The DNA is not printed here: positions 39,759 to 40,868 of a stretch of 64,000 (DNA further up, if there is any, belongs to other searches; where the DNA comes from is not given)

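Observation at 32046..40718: AdnA/AdnB helicase-nuclease pair with a stand-alone Cas4-like Fe-S nuclease and a small zinc-ribbon ORF nearby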

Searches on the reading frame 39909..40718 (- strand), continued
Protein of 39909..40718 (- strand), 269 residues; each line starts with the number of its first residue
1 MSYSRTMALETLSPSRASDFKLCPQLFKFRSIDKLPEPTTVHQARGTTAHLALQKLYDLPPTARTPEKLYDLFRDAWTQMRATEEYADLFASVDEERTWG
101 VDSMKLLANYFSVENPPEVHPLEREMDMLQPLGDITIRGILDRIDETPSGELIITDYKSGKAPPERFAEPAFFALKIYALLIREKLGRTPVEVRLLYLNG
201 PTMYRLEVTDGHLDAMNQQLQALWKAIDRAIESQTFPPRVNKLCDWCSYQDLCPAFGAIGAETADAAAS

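Call 31: list_cluster_members(proteins=[P0127, P0130, P0137, P0138, P0144, P0155, P0164, P0170, P0187, P0242])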
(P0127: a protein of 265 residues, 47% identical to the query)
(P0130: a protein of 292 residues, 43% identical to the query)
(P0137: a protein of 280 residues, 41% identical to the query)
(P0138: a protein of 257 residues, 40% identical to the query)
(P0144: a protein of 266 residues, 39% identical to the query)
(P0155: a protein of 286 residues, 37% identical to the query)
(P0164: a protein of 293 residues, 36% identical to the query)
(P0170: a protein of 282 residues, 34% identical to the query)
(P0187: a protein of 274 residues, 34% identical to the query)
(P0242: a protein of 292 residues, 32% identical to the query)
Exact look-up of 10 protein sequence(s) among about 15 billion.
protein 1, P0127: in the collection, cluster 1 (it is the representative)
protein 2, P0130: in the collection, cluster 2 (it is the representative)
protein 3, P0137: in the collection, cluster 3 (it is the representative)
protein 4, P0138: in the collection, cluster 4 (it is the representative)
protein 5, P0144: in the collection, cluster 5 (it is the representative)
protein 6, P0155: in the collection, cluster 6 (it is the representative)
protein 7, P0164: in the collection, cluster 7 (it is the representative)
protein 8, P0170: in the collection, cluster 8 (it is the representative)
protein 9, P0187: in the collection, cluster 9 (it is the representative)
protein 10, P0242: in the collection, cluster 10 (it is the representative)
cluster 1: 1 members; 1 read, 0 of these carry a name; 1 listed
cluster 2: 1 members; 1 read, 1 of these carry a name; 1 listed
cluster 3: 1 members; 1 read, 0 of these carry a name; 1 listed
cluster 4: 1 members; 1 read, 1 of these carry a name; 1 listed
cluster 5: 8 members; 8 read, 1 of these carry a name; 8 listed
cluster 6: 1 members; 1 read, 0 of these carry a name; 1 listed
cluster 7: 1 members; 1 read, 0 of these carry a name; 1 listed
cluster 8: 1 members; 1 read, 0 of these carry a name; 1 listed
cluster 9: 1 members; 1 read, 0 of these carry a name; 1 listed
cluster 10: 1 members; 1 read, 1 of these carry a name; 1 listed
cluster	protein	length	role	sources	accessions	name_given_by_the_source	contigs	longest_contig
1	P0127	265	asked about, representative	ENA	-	-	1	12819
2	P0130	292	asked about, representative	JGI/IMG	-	putative RecB family exonuclease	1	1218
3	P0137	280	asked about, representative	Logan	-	-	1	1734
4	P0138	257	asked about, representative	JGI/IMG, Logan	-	putative RecB family exonuclease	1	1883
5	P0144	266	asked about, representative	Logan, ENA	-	-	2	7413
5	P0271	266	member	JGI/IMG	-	putative RecB family exonuclease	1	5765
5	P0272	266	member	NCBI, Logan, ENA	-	-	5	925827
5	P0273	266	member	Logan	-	-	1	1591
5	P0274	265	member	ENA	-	-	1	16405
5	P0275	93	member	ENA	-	-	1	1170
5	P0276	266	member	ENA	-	-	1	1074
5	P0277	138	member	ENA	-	-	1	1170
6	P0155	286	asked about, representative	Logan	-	-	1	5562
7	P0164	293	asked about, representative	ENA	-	-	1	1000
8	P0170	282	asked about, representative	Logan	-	-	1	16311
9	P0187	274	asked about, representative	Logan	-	-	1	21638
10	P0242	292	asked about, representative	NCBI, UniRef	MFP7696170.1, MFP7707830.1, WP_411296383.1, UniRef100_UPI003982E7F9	RecB family exonuclease [Trueperella sp. LYQ143] | RecB family exonuclease n=1 Tax=unclassified Trueperella TaxID=2630174 RepID=UPI003982E7F9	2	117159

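Call 33: find_homologous_proteins(query=A2, max_evalue=1e-10)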
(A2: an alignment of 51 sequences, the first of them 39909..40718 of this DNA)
Query A2 (51 sequences) (269 aa, profile of the alignment): 3830 proteins with E <= 1e-10 among 8000 candidates; the best 120 are listed.
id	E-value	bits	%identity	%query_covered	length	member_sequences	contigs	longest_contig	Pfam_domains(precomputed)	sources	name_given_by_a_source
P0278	8.4e-100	352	41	92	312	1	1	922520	PF12705.14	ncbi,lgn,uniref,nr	ncbi:RecB family exonuclease [Quadrisphaera sp. DSM 44207]|uniref:RecB family exonuclease n=1 Tax=Qu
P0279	8.5e-100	352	42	92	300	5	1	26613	PF12705.14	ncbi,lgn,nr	ncbi:MAG TPA: PD-(D/E)XK nuclease family protein [Actinomycetes bacterium]|nr:PD-(D/E)XK nuclease fa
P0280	3.0e-99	350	44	91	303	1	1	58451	PF12705.14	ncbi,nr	ncbi:MAG: Dna2/Cas4 domain-containing protein [Streptosporangiales bacterium]|nr:Dna2/Cas4 domain-co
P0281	4.6e-99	349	40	92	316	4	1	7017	PF12705.14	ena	-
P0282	6.1e-99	349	39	92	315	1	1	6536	PF12705.14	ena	-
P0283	6.6e-99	349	40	92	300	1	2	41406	PF12705.14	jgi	-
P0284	6.9e-99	349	40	92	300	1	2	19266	PF12705.14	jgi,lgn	-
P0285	7.0e-99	349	40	92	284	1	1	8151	PF12705.14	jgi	jgi:putative RecB family exonuclease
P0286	1.1e-98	348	40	92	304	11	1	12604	PF12705.14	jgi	-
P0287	1.2e-98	348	39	92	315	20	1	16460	PF12705.14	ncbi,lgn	-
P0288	1.3e-98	348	41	92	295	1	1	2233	PF12705.14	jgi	jgi:putative RecB family exonuclease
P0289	1.5e-98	348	40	92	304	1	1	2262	PF12705.14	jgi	-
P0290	1.5e-98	348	40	91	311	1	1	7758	PF12705.14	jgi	jgi:putative RecB family exonuclease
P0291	1.6e-98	347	40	92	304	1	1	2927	PF12705.14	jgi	-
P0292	2.2e-98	347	39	92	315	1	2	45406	PF12705.14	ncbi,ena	-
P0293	2.2e-98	347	39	92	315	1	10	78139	PF12705.14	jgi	-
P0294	2.2e-98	347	39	92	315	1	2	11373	PF12705.14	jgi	-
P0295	2.2e-98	347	40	93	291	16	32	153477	PF12705.14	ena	-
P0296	2.2e-98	347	40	92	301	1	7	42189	PF12705.14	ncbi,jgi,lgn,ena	-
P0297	2.3e-98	347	38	93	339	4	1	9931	PF01930.24,PF12705.14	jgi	-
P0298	2.3e-98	347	40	92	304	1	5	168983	PF12705.14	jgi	-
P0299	2.4e-98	347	39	92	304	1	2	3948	PF12705.14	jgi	-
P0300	2.6e-98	347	39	92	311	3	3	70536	PF12705.14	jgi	jgi:putative RecB family exonuclease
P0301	2.6e-98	347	40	92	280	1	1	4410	PF12705.14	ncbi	-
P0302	2.9e-98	347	39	92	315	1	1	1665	PF12705.14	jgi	-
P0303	3.0e-98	347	41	93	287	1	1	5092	PF12705.14,PF10926.15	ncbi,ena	-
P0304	3.6e-98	346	39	92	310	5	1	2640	PF12705.14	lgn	-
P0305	4.9e-98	346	41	92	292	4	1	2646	PF12705.14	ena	-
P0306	5.7e-98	346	39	92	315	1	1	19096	PF12705.14,PF10926.15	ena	-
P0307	5.7e-98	346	40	91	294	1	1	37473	PF12705.14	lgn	-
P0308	5.9e-98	346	43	92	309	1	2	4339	PF01930.24,PF12705.14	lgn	-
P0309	6.5e-98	345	41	93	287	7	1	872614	PF12705.14,PF10926.15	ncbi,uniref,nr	ncbi:PD-(D/E)XK nuclease family protein [Allobranchiibius sp. GilTou38]|uniref:RecB family exonuclea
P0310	7.3e-98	345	40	92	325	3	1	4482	PF12705.14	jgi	jgi:putative RecB family exonuclease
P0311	7.7e-98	345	40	92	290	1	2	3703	PF12705.14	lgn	-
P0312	8.8e-98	345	40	92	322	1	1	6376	PF12705.14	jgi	-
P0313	1.4e-97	344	40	92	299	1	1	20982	PF12705.14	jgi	jgi:putative RecB family exonuclease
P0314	1.4e-97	344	41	92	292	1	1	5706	PF12705.14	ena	-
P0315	1.8e-97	344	41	92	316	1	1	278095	PF12705.14,PF10926.15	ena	-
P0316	1.9e-97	344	40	93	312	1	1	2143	PF12705.14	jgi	jgi:putative RecB family exonuclease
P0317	2.1e-97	344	40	92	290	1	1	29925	PF12705.14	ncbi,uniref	ncbi:RecB family exonuclease [Streptosporangium saharense]|uniref:RecB family exonuclease n=1 Tax=St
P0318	2.1e-97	344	41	95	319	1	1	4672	PF12705.14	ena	-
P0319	2.6e-97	344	39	97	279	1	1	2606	PF12705.14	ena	-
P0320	2.9e-97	343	39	93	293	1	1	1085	PF12705.14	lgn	-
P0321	3.2e-97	343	40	92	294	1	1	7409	PF12705.14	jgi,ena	-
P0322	3.3e-97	343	39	92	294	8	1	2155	PF12705.14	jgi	-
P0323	3.3e-97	343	41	92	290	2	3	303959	PF12705.14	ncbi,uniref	ncbi:RecB family exonuclease [Streptosporangium sp. NPDC001559]|uniref:RecB family exonuclease n=1 T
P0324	3.6e-97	343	39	92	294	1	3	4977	PF12705.14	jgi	jgi:putative RecB family exonuclease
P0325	4.3e-97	343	41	92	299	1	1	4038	PF12705.14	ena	-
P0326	4.7e-97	343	38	93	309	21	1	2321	PF12705.14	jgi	jgi:putative RecB family exonuclease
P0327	5.3e-97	342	41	93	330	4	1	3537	PF12705.14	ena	-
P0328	5.5e-97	342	40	92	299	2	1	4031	PF12705.14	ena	-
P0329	5.8e-97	342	40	93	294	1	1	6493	PF12705.14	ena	-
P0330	6.1e-97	342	37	92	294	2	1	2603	PF12705.14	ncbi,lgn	-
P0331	6.6e-97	342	39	92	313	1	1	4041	PF12705.14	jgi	-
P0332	6.8e-97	342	40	92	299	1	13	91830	PF12705.14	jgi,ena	-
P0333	6.8e-97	342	38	93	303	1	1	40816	PF12705.14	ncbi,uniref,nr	ncbi:RecB family exonuclease [Streptomyces sp. A7024]|uniref:RecB family exonuclease n=1 Tax=Strepto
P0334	8.2e-97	342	39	94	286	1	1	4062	PF12705.14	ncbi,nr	ncbi:MAG: PD-(D/E)XK nuclease family protein [bacterium]|nr:PD-(D/E)XK nuclease family protein [bact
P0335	8.7e-97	342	38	93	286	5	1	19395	PF12705.14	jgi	jgi:putative RecB family exonuclease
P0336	9.7e-97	342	39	92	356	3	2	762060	PF12705.14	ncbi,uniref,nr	ncbi:RecB family exonuclease [Georgenia subflava]|uniref:RecB family exonuclease n=1 Tax=Georgenia s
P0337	1.1e-96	341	43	92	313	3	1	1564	PF12705.14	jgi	jgi:putative RecB family exonuclease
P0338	1.2e-96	341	42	92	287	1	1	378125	PF12705.14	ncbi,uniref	ncbi:RecB family exonuclease [Nocardioides panacihumi]|uniref:RecB family exonuclease n=1 Tax=Nocard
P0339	1.3e-96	341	41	92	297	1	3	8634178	PF12705.14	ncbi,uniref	ncbi:RecB family exonuclease [Streptomyces sp. NPDC006422]|uniref:RecB family exonuclease n=1 Tax=un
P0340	1.3e-96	341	40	93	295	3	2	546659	PF12705.14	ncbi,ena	-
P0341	1.3e-96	341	42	92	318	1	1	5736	PF12705.14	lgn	-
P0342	1.3e-96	341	40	93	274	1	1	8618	PF01930.24,PF12705.14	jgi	jgi:putative RecB family exonuclease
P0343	1.4e-96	341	39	92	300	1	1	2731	PF12705.14,PF10926.15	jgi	jgi:putative RecB family exonuclease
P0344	1.4e-96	341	41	92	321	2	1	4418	PF12705.14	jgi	jgi:putative RecB family exonuclease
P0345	1.4e-96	341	41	92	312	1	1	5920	PF12705.14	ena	-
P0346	1.5e-96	341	41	92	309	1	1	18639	PF12705.14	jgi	jgi:putative RecB family exonuclease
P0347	1.6e-96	341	38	92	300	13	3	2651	PF01930.24,PF12705.14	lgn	-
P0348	1.6e-96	341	39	93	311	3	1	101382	PF12705.14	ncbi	ncbi:MAG: PD-(D/E)XK nuclease family protein [Candidatus Nanopelagicales bacterium]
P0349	1.8e-96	341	39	92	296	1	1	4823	PF12705.14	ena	-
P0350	1.8e-96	341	39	92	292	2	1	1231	PF12705.14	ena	-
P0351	1.9e-96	341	39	92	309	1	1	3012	PF12705.14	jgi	-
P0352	2.0e-96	341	39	92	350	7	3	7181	PF12705.14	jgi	jgi:putative RecB family exonuclease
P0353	2.0e-96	341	40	93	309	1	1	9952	PF12705.14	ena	-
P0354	2.0e-96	341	43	93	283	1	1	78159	PF12705.14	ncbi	ncbi:RecB family exonuclease [Nocardioides sp. AN3]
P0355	2.2e-96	340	39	92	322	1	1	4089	PF12705.14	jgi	-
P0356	2.2e-96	340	40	92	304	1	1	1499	PF12705.14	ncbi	-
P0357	2.2e-96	340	39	92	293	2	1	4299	PF12705.14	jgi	-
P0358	2.3e-96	340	39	92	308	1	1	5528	PF12705.14,PF10926.15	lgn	-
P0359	2.4e-96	340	38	93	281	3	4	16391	PF12705.14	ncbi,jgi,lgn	-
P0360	2.4e-96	340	39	97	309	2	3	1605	PF12705.14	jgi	jgi:putative RecB family exonuclease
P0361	2.4e-96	340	40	92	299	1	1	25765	PF12705.14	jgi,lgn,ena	-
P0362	2.5e-96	340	40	94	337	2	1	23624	PF12705.14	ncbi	-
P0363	2.6e-96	340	41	92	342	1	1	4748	PF12705.14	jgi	jgi:putative RecB family exonuclease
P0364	3.1e-96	340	41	92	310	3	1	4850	PF12705.14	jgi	jgi:putative RecB family exonuclease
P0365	3.4e-96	340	42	92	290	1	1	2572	PF12705.14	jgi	-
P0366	3.4e-96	340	41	93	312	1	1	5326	PF12705.14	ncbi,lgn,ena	-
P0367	3.5e-96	340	40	92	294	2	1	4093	PF12705.14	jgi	jgi:putative RecB family exonuclease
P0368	3.6e-96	340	41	92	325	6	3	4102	PF12705.14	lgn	-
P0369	3.8e-96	340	38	92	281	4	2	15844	PF12705.14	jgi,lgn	-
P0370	3.9e-96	340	40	92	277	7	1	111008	PF12705.14,PF10926.15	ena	-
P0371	3.9e-96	340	43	92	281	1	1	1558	PF12705.14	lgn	-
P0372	4.0e-96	340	41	92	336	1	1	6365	PF12705.14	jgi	jgi:putative RecB family exonuclease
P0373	4.4e-96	339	40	93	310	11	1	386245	PF12705.14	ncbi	ncbi:RecB family exonuclease [Georgenia sp. Marseille-Q6866]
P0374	4.5e-96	339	40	92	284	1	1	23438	PF12705.14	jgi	jgi:putative RecB family exonuclease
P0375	4.5e-96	339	42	92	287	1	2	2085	PF12705.14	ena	-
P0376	4.9e-96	339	39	93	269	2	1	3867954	PF12705.14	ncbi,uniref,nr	ncbi:putative RecB family exonuclease [Haloactinospora alba]|uniref:Putative RecB family exonuclease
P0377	4.9e-96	339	41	92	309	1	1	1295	PF01930.24,PF12705.14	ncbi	-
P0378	5.5e-96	339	43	93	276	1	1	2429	PF12705.14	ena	-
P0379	5.6e-96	339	42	92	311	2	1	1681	PF12705.14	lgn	-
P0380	6.1e-96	339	40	92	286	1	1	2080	PF12705.14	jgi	-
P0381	6.1e-96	339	40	92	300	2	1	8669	PF12705.14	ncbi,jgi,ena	-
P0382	6.6e-96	339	39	92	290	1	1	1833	PF12705.14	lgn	-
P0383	6.9e-96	339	40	92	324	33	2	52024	PF12705.14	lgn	-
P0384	7.4e-96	339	39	92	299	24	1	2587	PF12705.14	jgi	jgi:putative RecB family exonuclease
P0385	8.6e-96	338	37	93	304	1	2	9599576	PF12705.14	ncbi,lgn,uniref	ncbi:RecB family exonuclease [Streptomyces boninensis]|uniref:RecB family exonuclease n=1 Tax=Strept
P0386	8.8e-96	338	39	93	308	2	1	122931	PF12705.14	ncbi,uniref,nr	ncbi:RecB family exonuclease [Phytoactinopolyspora endophytica]|uniref:RecB family exonuclease n=1 T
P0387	8.9e-96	338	37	92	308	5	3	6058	PF12705.14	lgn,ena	-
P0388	9.0e-96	338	38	96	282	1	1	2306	PF12705.14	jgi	jgi:putative RecB family exonuclease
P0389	9.1e-96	338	40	92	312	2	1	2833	PF12705.14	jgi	-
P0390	9.3e-96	338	40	92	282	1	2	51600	PF12705.14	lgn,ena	-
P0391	9.4e-96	338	41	96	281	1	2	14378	PF12705.14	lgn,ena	-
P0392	9.8e-96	338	38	92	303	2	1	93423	PF12705.14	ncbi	ncbi:RecB family exonuclease [Angustibacter peucedani]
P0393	1.0e-95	338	40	92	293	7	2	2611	PF12705.14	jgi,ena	jgi:putative RecB family exonuclease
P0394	1.0e-95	338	42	93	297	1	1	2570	PF01930.24,PF12705.14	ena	-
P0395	1.1e-95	338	38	96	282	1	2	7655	PF12705.14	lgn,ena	-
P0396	1.1e-95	338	38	96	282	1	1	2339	PF12705.14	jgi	jgi:putative RecB family exonuclease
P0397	1.1e-95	338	38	96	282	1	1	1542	PF12705.14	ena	-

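Call 34: find_encoding_contigs(protein=P0339, flank=10000, max_places=1)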
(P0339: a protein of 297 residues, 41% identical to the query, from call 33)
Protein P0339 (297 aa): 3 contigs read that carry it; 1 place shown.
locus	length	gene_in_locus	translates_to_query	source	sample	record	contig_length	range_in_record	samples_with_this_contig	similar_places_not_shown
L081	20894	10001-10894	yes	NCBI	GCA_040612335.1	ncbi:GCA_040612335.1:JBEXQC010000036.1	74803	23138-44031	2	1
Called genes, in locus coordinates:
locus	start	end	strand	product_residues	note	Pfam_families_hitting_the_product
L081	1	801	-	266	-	PF00227:Proteasome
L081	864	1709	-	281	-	PF00227:Proteasome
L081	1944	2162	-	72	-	PF05639:Pup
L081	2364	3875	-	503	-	PF03136:Pup_ligase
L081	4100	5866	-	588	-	PF17758:Prot_ATP_ID_OB_N, PF16450:Prot_ATP_ID_OB_C, PF13191:AAA_16 (weak), PF00004:AAA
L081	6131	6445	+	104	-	PF13459:Fer4_15, PF13370:Fer4_13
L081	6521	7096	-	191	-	-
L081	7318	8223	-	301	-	PF14801:TrmI-like_N, PF08704:GCD14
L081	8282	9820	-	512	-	PF02163:Peptidase_M50, PF00571:CBS (faint)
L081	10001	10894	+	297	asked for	PF12705:PDDEXK_1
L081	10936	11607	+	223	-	PF00072:Response_reg, PF08281:Sigma70_r4_2 (weak), PF00196:GerE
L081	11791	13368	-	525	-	PF00496:SBP_bac_5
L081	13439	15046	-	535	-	PF00496:SBP_bac_5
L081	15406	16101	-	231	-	PF00702:Hydrolase, PF12710:HAD, PF13419:HAD_2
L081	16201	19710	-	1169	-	PF02574:S-methyl_trans, PF00809:Pterin_bind, PF02607:B12-binding_2, PF02310:B12-binding, PF02965:Met_synt_B12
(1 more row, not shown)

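Call 35: find_encoding_contigs(protein=P0338, flank=10000, max_places=1)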
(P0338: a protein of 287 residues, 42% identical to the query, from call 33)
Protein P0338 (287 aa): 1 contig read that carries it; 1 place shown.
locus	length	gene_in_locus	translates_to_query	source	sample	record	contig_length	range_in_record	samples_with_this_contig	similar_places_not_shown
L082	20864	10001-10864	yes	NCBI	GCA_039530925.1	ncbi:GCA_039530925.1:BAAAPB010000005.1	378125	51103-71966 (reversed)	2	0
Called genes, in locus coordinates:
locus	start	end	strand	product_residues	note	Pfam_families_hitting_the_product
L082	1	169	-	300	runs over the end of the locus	-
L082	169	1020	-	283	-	PF00227:Proteasome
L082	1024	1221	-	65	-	PF05639:Pup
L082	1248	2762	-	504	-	PF03136:Pup_ligase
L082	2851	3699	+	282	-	PF06724:DUF1206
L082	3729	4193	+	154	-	PF04073:tRNA_edit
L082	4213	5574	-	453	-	PF00282:Pyridoxal_deC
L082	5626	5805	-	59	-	-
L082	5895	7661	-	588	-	PF17758:Prot_ATP_ID_OB_N, PF16450:Prot_ATP_ID_OB_C, PF13191:AAA_16 (weak), PF00004:AAA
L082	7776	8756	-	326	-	PF14801:TrmI-like_N, PF01135:PCMT (weak), PF08704:GCD14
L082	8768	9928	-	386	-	PF02163:Peptidase_M50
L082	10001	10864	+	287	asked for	PF12705:PDDEXK_1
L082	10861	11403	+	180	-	PF08002:DUF1697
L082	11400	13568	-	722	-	PF00176:SNF2-rel_dom, PF00270:DEAD (weak), PF04851:ResIII (weak), PF00271:Helicase_C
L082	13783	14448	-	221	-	PF00702:Hydrolase, PF12710:HAD, PF13419:HAD_2, PF13242:Hydrolase_like (weak)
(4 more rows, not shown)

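Call 36: find_encoding_contigs(protein=P0336, flank=10000, max_places=1)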
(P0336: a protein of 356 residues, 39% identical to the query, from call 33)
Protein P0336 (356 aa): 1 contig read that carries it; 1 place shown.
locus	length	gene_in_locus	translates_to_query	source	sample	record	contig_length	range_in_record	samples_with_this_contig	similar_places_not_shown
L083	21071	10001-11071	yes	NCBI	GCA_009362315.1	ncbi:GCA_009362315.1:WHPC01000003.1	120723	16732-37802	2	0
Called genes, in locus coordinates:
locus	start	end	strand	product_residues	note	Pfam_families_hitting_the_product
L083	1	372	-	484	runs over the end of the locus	PF03136:Pup_ligase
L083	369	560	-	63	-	PF05639:Pup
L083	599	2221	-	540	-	PF03136:Pup_ligase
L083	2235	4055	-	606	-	PF17758:Prot_ATP_ID_OB_N, PF16450:Prot_ATP_ID_OB_C, PF00004:AAA, PF13191:AAA_16 (weak)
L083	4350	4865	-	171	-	PF13302:Acetyltransf_3, PF13523:Acetyltransf_8 (faint), PF00583:Acetyltransf_1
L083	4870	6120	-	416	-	PF14801:TrmI-like_N, PF01135:PCMT (weak), PF08704:GCD14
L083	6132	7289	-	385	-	PF02163:Peptidase_M50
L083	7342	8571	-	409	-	PF04542:Sigma70_r2, PF08281:Sigma70_r4_2, PF20239:DUF6596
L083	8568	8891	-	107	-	PF03795:YCII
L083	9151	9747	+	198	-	PF01872:RibD_C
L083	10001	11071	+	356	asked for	PF12705:PDDEXK_1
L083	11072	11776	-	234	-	PF00702:Hydrolase, PF12710:HAD, PF13419:HAD_2, PF13242:Hydrolase_like (weak)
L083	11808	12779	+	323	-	PF09754:PAC2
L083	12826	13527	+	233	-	PF00753:Lactamase_B, PF23023:Anti-Pycsar_Apyc1 (weak)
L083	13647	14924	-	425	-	PF01406:tRNA-synt_1e, PF09334:tRNA-synt_1g (faint)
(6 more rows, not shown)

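Call 37: find_encoding_contigs(protein=P0278, flank=10000, max_places=1)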
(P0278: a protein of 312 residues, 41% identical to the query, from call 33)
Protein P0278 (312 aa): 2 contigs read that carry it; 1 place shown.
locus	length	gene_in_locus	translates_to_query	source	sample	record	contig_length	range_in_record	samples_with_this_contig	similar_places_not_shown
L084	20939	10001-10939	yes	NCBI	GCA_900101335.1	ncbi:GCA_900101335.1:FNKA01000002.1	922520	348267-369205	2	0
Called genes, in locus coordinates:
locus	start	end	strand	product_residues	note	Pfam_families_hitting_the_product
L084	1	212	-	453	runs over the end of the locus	PF03136:Pup_ligase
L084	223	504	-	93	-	PF00583:Acetyltransf_1, PF13508:Acetyltransf_7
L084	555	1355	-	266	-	PF00227:Proteasome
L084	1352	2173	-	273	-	PF00227:Proteasome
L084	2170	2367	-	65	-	PF05639:Pup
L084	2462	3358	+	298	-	PF02985:HEAT (faint), PF13646:HEAT_2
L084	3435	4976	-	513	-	PF03136:Pup_ligase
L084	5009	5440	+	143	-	PF11255:DUF3054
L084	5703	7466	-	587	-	PF13191:AAA_16 (faint), PF17758:Prot_ATP_ID_OB_N, PF16450:Prot_ATP_ID_OB_C, PF00004:AAA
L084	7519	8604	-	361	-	PF14801:TrmI-like_N, PF08704:GCD14, PF13578:Methyltransf_24 (weak)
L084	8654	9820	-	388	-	PF02163:Peptidase_M50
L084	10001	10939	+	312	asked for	PF12705:PDDEXK_1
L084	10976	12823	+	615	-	PF00990:GGDEF, PF00563:EAL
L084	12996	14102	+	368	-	-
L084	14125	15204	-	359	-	PF00005:ABC_tran, PF08352:oligo_HPY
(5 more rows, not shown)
